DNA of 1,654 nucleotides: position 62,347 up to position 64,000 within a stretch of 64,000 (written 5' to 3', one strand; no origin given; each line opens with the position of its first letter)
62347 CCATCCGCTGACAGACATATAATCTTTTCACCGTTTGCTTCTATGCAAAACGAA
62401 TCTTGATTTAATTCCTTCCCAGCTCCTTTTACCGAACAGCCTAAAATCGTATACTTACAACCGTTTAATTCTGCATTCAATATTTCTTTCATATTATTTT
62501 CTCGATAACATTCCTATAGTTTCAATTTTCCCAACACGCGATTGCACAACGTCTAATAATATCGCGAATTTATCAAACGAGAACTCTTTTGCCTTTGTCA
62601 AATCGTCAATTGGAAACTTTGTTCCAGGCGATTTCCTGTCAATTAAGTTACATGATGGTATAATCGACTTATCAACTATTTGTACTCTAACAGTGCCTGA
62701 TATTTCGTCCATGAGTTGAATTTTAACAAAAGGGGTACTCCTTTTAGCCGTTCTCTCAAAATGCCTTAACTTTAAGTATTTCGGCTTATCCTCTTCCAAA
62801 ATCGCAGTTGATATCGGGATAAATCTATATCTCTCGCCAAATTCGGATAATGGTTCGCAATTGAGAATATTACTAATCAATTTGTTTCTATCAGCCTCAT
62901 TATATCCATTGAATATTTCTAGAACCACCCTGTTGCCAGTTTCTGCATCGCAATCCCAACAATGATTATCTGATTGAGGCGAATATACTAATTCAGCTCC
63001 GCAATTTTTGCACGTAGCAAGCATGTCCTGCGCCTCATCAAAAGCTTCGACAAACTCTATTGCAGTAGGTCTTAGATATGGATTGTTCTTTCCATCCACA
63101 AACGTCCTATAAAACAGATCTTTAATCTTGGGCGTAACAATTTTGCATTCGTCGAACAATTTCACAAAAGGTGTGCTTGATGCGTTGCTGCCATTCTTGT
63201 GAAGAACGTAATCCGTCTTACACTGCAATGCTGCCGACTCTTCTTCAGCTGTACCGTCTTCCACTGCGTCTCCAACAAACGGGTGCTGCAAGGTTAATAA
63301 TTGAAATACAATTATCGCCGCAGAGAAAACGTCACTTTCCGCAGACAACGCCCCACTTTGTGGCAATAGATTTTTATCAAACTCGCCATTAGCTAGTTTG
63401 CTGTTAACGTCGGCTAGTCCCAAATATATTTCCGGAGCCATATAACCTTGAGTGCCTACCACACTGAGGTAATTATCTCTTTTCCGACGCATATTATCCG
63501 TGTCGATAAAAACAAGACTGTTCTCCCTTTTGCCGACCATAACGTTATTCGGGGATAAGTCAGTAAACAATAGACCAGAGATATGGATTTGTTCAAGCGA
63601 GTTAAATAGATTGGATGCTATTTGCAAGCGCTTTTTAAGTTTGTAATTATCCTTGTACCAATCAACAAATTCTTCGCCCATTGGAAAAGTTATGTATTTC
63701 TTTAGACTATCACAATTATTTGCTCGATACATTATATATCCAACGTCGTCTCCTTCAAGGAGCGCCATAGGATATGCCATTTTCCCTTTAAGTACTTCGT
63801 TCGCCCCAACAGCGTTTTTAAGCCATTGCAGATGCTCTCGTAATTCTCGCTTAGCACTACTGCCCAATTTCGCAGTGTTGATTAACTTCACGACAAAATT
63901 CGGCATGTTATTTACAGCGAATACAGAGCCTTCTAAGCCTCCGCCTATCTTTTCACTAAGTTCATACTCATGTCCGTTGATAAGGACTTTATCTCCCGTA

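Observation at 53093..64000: Six-gene operon: Ser/Thr kinase, PP2C, Upf1-like helicase, unknown 490-aa protein, coiled-coil McrB-like, zinc-ribbon McrC-like (CoCoNuT/TerY-P-like, with unplaced parts)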

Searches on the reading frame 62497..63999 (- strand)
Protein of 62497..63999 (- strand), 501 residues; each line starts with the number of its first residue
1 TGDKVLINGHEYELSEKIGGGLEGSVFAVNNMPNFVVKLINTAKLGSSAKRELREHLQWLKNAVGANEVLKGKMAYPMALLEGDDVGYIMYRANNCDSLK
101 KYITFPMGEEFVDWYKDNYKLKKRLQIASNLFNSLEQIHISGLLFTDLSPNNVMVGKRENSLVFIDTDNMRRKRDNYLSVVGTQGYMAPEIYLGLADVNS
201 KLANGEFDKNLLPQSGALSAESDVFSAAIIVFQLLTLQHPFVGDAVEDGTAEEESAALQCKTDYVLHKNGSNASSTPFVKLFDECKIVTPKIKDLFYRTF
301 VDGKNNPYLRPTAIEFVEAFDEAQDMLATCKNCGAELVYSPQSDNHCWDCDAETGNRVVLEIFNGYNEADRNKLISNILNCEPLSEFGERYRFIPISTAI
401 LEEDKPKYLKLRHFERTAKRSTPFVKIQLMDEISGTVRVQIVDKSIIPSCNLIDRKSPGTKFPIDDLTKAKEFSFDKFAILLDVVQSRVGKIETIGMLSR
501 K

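Call 7: search_protein_families(library=pfam, proteins=[window:62497-63999:-], max_evalue=0.01)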
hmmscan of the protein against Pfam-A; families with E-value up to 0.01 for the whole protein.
window:62497-63999:- (501 aa): 1 family
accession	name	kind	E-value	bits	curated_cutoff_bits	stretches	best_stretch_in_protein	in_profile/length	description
PF00069.31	Pkinase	-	3e-16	60.1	31.7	1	12-285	1-243/263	Protein kinase domain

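Call 8: search_protein_families(library=padloc, proteins=[window:62497-63999:-], max_evalue=0.01)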
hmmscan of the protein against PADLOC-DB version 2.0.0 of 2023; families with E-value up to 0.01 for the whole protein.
window:62497-63999:- (501 aa): 24 families
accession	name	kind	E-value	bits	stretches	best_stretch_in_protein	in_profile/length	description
PDLC04053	PD-T4-6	-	1.4e-12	45.8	2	120-199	108-191/311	-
PDLC04138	mad6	-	4.8e-11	40.3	1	10-246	51-261/659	mads_6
PDLC04042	PD-T4-6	-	8e-11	40.1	2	116-191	101-183/292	-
PDLC04047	PD-T4-6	-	4.1e-09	34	1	112-194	99-186/327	-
PDLC04061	PD-T4-6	-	1.5e-08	32.6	2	218-245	200-227/510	-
PDLC04043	PD-T4-6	-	1.3e-07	29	1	122-199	115-195/452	-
PDLC03921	MkoA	-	3e-07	26.5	1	108-176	575-641/1607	-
PDLC04044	PD-T4-6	-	1e-06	26.1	1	122-200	138-220/372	-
PDLC04054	PD-T4-6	-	3.6e-06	24.6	1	123-243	112-215/347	-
PDLC03920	MkoA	-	4.9e-06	23.1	1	33-242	33-222/1112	-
PDLC04052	PD-T4-6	-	1.1e-05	22.9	1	121-245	112-220/496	-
PDLC04062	PD-T4-6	-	1.7e-05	22.1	1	119-198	134-217/450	-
PDLC04060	PD-T4-6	-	1.7e-05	21.9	1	118-166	102-151/486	-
PDLC04040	PD-T4-6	-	4.2e-05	20.5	0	219-245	183-209/547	-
PDLC04059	PD-T4-6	-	5.5e-05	20.4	1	116-166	104-154/433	-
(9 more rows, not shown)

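Call 10: search_protein_families(library=ncbifam, proteins=[window:62497-63999:-], max_evalue=0.01)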
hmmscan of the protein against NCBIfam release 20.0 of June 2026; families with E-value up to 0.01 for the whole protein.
window:62497-63999:- (501 aa): 8 families
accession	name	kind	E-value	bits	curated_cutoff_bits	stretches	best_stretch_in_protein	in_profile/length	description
NF038150.1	lanthi_synth_IV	equivalog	8.4e-13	47.5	650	1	48-255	227-410/851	class IV lanthionine synthetase LanL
NF047741.1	antiphage_MADS6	equivalog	9e-12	44.3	460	1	117-243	294-405/612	methylation-associated defense system protein kinase MAD6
NF038151.1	lanthi_synth_III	equivalog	3.2e-08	32.5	575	1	122-190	336-403/833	class III lanthionine synthetase LanKC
NF033483.0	PknB_PASTA_kin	equivalog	4.3e-07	29.3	450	1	217-245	184-212/563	Stk1 family PASTA domain-containing Ser/Thr kinase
NF058632.1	SerThrKinPrkT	equivalog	5.9e-05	22.2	280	1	8-167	19-162/322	serine/threonine protein kinase PrkT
NF052427.1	StpK7MSMEG_1200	equivalog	7.2e-05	21.4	900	1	126-251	112-219/601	serine/threonine protein kinase StpK7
NF009651.0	PRK13184.1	equivalog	7.4e-05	20.9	839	1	119-241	110-231/932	serine/threonine-protein kinase PknD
NF043056.1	T4SS_LegK1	equivalog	0.0014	17.3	550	1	118-193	184-262/516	Dot/Icm T4SS effector kinase LegK1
